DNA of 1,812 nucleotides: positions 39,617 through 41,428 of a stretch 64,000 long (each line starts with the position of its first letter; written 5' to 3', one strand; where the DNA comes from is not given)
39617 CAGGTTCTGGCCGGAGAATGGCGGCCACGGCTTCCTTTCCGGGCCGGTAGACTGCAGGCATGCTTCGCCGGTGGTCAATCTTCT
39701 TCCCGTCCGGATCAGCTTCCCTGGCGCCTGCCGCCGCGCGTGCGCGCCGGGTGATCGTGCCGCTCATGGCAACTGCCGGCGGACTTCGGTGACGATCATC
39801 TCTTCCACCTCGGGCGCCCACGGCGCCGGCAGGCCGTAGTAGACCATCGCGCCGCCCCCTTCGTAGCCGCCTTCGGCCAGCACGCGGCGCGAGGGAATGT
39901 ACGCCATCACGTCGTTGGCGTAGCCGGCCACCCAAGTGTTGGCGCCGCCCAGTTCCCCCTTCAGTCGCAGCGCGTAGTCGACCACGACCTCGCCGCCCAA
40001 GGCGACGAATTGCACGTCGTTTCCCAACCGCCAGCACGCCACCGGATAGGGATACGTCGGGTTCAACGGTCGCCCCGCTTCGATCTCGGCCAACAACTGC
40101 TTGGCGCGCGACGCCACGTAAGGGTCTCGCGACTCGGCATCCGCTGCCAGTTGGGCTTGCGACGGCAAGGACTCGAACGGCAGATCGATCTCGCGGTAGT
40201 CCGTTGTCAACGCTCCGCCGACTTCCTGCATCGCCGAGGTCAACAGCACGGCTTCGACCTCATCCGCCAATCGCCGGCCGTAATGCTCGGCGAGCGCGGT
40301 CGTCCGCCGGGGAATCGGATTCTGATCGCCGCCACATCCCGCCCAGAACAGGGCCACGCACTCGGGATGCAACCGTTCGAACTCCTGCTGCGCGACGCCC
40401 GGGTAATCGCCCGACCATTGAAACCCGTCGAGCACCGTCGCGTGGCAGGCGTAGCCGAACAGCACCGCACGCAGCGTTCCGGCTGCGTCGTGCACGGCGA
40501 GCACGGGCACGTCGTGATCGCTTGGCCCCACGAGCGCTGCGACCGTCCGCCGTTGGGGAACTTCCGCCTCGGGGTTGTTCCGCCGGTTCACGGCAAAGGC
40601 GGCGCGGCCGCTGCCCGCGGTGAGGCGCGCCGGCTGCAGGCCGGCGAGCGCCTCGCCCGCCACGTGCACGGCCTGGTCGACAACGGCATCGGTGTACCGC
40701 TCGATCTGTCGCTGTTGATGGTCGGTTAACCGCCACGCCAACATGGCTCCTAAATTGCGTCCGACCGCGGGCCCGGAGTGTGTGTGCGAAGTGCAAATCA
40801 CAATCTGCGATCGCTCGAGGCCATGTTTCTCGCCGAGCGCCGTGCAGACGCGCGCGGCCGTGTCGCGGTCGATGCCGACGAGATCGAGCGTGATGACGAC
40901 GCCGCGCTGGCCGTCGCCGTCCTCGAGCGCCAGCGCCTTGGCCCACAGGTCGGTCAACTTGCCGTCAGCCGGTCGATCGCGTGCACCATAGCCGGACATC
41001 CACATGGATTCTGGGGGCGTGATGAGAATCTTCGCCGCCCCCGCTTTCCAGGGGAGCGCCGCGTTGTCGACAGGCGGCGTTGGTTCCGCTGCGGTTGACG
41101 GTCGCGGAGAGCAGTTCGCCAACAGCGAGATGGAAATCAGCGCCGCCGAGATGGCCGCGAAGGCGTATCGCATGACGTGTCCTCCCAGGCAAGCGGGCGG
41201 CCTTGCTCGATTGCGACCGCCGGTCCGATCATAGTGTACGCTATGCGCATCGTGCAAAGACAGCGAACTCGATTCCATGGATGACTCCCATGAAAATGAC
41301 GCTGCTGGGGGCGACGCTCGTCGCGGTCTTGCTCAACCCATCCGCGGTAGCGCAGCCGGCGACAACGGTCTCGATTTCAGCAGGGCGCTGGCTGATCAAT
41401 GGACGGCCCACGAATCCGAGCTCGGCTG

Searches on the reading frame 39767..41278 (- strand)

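Call 34: search_protein_families(library=pfam, proteins=[window:39767-41278:-], max_evalue=0.01)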
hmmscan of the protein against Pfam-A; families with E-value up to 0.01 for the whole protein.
window:39767-41278:- (504 aa): 1 family
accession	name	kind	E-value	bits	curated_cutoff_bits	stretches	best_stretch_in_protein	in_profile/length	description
PF04734.18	Ceramidase_alk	-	2.9e-13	49.8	32.1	1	80-303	4-229/509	Neutral/alkaline non-lysosomal ceramidase, N-terminal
